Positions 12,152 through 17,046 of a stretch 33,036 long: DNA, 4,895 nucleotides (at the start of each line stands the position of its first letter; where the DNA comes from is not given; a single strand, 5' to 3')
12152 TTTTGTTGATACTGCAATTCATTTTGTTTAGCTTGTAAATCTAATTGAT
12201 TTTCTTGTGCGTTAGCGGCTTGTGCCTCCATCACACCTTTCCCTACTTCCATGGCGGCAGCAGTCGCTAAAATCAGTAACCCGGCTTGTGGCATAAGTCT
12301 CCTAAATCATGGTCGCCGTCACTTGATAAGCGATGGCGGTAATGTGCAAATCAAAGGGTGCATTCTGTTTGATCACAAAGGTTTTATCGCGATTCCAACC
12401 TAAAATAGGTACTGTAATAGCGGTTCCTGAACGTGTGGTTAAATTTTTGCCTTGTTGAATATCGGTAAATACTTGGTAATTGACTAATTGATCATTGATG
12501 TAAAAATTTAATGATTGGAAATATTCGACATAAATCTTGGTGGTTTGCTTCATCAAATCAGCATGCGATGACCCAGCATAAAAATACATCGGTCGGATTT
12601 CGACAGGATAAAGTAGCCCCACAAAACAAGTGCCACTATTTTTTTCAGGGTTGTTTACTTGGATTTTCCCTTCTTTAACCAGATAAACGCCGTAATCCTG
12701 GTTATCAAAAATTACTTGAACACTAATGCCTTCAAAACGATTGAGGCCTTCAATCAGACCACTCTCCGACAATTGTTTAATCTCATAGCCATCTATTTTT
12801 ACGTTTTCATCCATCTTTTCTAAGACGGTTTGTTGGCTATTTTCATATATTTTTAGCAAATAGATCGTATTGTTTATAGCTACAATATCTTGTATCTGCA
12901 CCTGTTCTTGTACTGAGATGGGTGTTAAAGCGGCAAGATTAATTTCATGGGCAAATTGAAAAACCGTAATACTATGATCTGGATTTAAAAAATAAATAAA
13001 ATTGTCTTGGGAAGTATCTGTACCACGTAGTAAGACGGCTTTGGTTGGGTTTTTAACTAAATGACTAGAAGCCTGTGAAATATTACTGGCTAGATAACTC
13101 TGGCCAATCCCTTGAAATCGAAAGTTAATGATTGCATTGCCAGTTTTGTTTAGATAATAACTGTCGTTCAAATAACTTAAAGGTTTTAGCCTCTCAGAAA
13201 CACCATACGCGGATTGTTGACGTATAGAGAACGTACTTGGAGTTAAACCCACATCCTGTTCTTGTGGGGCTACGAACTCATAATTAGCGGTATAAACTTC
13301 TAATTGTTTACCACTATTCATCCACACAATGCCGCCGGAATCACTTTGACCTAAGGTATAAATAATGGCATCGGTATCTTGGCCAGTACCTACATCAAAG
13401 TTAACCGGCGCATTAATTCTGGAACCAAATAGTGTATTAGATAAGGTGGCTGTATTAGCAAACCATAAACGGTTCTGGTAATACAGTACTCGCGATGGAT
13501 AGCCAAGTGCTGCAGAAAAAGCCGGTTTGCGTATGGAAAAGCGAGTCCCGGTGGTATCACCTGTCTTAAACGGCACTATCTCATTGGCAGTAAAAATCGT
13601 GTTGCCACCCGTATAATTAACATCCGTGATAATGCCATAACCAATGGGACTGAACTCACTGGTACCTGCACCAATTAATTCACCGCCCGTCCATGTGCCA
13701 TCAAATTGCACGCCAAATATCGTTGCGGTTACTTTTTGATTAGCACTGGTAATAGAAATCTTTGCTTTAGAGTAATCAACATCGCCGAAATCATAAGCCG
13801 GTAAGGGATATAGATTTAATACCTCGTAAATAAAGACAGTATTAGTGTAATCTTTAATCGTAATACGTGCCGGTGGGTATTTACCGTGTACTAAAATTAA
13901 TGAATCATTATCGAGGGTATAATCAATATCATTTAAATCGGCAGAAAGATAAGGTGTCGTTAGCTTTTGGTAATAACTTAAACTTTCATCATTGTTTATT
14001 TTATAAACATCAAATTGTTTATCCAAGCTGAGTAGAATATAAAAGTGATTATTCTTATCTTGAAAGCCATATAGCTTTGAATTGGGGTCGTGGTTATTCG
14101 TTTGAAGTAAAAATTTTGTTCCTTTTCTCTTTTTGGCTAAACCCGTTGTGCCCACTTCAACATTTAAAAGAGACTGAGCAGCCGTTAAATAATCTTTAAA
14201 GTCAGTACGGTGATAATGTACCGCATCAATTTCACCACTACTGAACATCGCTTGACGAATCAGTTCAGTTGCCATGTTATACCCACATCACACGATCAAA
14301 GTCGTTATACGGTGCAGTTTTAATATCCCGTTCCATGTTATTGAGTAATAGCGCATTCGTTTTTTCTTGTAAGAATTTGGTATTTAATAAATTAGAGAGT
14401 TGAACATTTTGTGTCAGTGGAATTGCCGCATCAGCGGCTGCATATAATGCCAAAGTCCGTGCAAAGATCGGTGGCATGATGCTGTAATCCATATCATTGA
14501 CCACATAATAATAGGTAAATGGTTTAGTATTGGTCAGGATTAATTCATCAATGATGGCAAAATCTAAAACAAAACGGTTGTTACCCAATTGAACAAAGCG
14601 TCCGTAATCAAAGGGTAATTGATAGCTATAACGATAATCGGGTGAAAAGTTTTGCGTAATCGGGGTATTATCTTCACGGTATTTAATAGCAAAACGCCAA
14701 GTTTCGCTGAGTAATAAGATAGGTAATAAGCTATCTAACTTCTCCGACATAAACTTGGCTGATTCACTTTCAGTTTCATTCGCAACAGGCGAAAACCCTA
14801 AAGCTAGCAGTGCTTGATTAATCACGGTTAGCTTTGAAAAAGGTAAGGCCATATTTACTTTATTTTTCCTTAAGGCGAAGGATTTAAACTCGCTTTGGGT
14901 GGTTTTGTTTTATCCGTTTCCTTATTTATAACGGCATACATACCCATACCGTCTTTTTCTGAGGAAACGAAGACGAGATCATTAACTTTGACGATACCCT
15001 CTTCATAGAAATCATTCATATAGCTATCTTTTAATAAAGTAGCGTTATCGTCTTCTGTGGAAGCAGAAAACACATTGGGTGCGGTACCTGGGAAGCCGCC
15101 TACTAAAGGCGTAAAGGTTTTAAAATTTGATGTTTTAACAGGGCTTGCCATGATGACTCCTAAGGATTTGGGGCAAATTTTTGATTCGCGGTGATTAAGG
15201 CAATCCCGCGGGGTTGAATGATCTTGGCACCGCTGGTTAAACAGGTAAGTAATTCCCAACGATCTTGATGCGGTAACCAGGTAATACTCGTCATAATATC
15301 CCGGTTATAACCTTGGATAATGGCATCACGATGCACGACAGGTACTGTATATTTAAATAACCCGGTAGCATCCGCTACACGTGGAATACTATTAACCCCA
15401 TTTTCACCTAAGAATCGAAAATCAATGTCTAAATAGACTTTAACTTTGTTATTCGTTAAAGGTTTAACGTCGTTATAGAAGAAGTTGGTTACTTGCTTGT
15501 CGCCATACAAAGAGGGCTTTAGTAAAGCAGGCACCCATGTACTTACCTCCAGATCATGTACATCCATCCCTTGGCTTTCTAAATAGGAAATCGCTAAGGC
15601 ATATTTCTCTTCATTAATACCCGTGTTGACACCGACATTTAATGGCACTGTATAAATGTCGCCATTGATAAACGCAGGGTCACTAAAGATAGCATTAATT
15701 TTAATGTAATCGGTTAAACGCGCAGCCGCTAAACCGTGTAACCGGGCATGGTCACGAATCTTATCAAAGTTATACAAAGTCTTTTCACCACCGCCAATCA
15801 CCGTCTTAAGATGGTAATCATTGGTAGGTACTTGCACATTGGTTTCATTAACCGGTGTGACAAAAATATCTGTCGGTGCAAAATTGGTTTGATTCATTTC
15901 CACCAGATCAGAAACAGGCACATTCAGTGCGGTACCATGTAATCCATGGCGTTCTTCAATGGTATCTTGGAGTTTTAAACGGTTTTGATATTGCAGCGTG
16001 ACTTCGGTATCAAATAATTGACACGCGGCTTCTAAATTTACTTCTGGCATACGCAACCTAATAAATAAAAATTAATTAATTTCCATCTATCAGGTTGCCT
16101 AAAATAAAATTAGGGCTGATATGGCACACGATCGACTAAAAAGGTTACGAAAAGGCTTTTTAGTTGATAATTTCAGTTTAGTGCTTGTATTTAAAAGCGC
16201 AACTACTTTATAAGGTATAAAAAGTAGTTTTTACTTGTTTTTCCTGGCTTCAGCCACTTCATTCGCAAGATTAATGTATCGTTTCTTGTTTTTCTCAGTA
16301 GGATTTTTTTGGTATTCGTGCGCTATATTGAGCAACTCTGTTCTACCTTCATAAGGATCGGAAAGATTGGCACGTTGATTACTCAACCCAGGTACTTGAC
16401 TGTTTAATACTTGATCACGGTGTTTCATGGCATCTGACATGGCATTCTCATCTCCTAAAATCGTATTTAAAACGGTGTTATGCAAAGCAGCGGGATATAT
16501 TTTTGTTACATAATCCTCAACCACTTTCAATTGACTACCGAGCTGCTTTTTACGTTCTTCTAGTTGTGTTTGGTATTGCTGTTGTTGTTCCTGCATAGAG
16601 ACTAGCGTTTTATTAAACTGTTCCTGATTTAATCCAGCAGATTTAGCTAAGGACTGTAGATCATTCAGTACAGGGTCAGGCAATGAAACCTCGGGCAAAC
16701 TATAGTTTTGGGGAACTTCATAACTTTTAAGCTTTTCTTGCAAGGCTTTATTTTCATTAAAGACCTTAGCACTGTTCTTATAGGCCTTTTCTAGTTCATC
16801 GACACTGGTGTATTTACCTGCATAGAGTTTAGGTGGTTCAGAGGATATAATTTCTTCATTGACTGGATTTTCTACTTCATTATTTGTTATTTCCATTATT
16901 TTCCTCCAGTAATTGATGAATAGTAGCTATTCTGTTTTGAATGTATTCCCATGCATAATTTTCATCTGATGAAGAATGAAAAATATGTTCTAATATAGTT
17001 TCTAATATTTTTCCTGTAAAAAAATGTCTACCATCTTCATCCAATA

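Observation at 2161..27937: T7-type podovirus virion module joined to a plasmid replication, partition and addiction module: candidate podoviral phage-plasmid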

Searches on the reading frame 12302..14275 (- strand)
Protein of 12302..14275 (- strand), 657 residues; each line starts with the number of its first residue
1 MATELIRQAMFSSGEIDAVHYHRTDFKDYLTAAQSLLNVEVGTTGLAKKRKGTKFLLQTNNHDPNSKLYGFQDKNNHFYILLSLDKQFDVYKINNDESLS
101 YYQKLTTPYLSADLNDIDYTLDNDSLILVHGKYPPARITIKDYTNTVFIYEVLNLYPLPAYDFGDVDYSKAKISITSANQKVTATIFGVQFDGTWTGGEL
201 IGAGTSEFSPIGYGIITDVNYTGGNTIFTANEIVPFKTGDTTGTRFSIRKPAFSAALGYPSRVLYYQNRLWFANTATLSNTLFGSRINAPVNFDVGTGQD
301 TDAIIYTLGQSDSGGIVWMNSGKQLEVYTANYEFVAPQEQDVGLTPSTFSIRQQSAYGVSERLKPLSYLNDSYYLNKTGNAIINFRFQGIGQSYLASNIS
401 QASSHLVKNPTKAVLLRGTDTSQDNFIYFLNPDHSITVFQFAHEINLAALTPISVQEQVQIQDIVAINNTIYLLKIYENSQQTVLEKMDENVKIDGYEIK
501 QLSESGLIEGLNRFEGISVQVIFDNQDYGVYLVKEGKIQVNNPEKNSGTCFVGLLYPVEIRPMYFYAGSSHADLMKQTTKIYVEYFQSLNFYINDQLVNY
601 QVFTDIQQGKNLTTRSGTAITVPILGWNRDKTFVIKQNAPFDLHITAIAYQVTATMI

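Call 8: search_protein_families(library=phrogs, proteins=[window:12302-14275:-], max_evalue=0.001)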
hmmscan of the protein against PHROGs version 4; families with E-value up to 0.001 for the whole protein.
window:12302-14275:- (657 aa): 3 families
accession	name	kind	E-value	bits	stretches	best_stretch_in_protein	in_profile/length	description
phrog_376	-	tail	1e-75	256.6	2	199-654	243-709/712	tail protein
phrog_15566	-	tail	2.7e-22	80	2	242-409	30-197/552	tail protein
phrog_20269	-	unknown function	2.1e-11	44.5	1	8-138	7-140/374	-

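Call 9: search_protein_families(library=pfam, proteins=[window:12302-14275:-], max_evalue=0.01)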
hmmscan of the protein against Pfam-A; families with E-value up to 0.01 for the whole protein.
window:12302-14275:- (657 aa): 0 families

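Call 33: search_dna_similar(query=window:12302-14275:-, collection=phages, mode=protein, max_evalue=0.00001, max_rows=25)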
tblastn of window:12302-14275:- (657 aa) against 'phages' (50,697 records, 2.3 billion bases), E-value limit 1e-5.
Records with a match: 106; places in all: 106; records where one place covers at least 80% of the query: 15.
Best place of each record, by identity: <60% 106.
By first word of the organism name: Pelagibacter 22; Escherichia 15; Pseudomonas 14; Salmonella 12; Vibrio 9; Caudoviricetes 6; Bordetella 5; Acinetobacter 4; Yersinia 3; Enterobacter 3; and 9 more.
By host as written in the record: - 19; Candidatus Pelagibacter ubique HTCC1062 13; Pseudomonas aeruginosa PA14 5; Candidatus Pelagibacter sp. HTCC1062 4; Escherichia coli O157:H7 4; Salmonella enterica subsp. enterica serovar Heidelberg 3; Vibrio splendidus 3; Candidatus Pelagibacter sp. FZCC0015 2; and 40 more.
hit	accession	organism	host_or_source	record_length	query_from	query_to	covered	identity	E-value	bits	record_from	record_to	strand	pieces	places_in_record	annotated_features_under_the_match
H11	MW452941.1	Methylophilales phage MEP301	Methylophilales bacterium FZCC2181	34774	1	653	99%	24.7%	6e-37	154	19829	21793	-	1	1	putative tail tubular protein B | tail tubular protein A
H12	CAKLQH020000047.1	Acinetobacter phage MD-2021a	not known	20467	25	653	96%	22.4%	5e-15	85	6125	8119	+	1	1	phage protein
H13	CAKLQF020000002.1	Acinetobacter phage MD-2021a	not known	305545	25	653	96%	22.4%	6e-15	85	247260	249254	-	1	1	phage protein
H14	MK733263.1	Yersinia phage YeP5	Yersinia enterocolitica JL2002-6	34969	11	654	98%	21.7%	5e-25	117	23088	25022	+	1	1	hypothetical protein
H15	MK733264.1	Yersinia phage YeP6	Yersinia enterocolitica JL2004-21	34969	11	654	98%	21.7%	5e-25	117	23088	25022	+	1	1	hypothetical protein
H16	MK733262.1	Yersinia phage YeP4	Yersinia enterocolitica LN1996-YE105.5R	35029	11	654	98%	21.7%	5e-25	117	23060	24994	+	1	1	hypothetical protein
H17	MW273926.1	Pelagibacter phage HTVC204P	Candidatus Pelagibacter sp. FZCC0015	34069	1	601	91%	22.4%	3e-20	102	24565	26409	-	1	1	putative tail tubular B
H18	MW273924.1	Pelagibacter phage HTVC100P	Candidatus Pelagibacter sp. HTCC7211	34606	1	601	91%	22.3%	2e-20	102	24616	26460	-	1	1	putative tail tubular B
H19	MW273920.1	Pelagibacter phage HTVC024P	Candidatus Pelagibacter sp. HTCC1062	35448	1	582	89%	23.0%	2e-23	112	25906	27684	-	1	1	putative tail tubular B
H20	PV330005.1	Bordetella phage vB_BbrP_003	Bordetella bronchiseptica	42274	1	653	99%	20.3%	4e-13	79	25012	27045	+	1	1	hypothetical protein (x2)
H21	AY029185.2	Bordetella phage BPP-1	-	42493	1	652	99%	20.3%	3e-13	80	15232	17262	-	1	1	bbp13: Bbp13 | bbp14: Bbp14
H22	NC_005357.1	Bordetella phage BPP-1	Bordetella bronchiseptica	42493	1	652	99%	20.3%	3e-13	80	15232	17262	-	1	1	tail protein (x2)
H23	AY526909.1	Bordetella phage BIP-1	-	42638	1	652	99%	20.3%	3e-13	80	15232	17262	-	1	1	none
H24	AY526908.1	Bordetella phage BMP-1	-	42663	1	652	99%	20.3%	3e-13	80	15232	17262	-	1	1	none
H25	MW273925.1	Pelagibacter phage HTVC203P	Candidatus Pelagibacter sp. FZCC0015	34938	1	582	89%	21.8%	3e-19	99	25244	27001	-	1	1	putative tail tubular B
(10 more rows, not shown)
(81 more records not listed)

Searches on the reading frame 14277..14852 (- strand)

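Call 8: search_protein_families(library=phrogs, proteins=[window:14277-14852:-], max_evalue=0.001)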
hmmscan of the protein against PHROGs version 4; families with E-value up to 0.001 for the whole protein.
window:14277-14852:- (191 aa): 3 families
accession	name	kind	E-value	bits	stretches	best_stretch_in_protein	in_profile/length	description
phrog_394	-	tail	1.6e-25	90.7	1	6-185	3-184/190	tail protein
phrog_9239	-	tail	2.9e-09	36.9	1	7-165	4-164/741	tail tubular protein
phrog_446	-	tail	0.00022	21.9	0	114-188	119-188/213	tail protein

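Call 9: search_protein_families(library=pfam, proteins=[window:14277-14852:-], max_evalue=0.01)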
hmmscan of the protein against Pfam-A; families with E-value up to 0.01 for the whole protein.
window:14277-14852:- (191 aa): 0 families

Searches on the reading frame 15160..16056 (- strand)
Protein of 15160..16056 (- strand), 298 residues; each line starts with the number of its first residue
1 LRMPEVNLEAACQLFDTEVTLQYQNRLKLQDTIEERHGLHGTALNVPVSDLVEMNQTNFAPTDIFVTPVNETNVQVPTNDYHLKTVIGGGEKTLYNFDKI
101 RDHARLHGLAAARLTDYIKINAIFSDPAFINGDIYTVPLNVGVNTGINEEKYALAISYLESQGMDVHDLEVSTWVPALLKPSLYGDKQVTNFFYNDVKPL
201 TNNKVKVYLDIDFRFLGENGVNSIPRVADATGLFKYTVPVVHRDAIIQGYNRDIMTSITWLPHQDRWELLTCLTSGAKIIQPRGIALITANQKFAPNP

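Call 8: search_protein_families(library=phrogs, proteins=[window:15160-16056:-], max_evalue=0.001)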
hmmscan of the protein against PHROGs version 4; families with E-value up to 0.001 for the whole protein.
window:15160-16056:- (298 aa): 1 family
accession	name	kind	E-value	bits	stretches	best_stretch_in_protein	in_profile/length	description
phrog_3437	-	head and packaging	1.8e-15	57.9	1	10-288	10-289/294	major head protein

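Call 9: search_protein_families(library=pfam, proteins=[window:15160-16056:-], max_evalue=0.01)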
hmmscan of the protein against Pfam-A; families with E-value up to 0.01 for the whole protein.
window:15160-16056:- (298 aa): 1 family
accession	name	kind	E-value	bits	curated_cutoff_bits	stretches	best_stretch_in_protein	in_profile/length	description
PF19821.5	Phage_capsid_2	-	1e-20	74.6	25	1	11-289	5-290/293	Phage capsid protein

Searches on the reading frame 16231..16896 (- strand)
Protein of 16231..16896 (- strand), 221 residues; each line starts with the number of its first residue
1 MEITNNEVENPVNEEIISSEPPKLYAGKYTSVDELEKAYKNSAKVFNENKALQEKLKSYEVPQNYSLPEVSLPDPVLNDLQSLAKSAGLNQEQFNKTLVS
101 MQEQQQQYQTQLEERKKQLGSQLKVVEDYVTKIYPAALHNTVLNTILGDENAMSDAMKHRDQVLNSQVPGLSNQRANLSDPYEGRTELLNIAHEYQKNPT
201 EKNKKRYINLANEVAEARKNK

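Call 8: search_protein_families(library=phrogs, proteins=[window:16231-16896:-], max_evalue=0.001)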
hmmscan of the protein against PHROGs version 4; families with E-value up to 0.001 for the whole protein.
window:16231-16896:- (221 aa): 0 families

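Call 9: search_protein_families(library=pfam, proteins=[window:16231-16896:-], max_evalue=0.01)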
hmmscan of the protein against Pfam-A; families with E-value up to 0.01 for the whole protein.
window:16231-16896:- (221 aa): 1 family
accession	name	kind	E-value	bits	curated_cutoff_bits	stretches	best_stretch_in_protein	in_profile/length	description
PF04513.17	Baculo_PEP_C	-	0.0095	16.4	38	0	77-178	1-104/140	Baculovirus polyhedron envelope protein, PEP, C terminus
